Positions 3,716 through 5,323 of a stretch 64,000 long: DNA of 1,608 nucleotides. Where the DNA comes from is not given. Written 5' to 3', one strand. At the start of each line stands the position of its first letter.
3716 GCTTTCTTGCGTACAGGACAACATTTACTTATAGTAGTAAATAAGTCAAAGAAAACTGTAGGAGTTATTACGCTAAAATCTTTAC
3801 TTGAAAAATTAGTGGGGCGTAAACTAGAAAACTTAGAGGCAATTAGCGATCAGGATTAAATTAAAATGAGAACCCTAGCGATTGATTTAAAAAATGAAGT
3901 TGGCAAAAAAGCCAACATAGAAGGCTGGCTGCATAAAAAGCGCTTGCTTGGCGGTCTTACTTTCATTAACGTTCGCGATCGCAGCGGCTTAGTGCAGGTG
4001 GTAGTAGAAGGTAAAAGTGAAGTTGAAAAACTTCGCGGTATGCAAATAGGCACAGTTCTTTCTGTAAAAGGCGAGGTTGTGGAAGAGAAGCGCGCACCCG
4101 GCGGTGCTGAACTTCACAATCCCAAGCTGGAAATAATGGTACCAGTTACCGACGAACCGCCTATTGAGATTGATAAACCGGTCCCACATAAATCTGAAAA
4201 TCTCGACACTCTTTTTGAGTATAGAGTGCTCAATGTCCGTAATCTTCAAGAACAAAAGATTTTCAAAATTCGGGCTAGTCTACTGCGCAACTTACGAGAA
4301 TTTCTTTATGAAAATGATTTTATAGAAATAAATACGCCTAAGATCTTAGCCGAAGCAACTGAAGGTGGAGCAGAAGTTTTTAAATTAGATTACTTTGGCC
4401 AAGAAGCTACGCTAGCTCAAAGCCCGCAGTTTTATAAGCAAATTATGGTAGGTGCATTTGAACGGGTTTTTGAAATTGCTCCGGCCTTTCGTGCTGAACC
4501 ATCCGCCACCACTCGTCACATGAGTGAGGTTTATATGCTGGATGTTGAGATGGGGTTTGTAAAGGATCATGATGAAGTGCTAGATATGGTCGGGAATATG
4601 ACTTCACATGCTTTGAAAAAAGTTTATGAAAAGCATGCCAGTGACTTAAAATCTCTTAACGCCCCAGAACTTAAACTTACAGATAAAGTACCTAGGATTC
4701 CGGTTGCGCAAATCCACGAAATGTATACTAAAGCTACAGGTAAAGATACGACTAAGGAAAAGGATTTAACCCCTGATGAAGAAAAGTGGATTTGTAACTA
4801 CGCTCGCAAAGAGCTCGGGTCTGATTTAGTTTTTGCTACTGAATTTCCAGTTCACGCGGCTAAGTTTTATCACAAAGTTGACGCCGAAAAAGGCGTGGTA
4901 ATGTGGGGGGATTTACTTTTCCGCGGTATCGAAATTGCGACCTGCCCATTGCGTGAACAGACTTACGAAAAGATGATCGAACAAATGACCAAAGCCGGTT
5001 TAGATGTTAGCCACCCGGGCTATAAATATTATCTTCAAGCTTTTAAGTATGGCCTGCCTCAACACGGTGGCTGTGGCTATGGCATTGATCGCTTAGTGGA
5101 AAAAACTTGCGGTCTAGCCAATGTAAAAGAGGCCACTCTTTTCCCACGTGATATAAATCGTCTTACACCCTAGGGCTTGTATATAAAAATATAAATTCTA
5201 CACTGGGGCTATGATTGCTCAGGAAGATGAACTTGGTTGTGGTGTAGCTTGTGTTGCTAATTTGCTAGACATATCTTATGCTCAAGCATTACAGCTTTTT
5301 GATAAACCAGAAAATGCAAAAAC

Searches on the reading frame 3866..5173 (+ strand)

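Call 36: search_protein_families(library=pfam, proteins=[window:3866-5173:+], max_evalue=0.00001)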
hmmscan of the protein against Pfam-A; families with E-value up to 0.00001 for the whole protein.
window:3866-5173:+ (435 aa): 2 families
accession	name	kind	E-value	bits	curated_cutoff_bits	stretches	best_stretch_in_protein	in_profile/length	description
PF00152.25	tRNA-synt_2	-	3.5e-73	246.8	25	1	114-429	3-307/308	tRNA synthetases class II (D, K and N)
PF01336.31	tRNA_anti-codon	-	4.4e-13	49.4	27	1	17-90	2-74/75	OB-fold nucleic acid binding domain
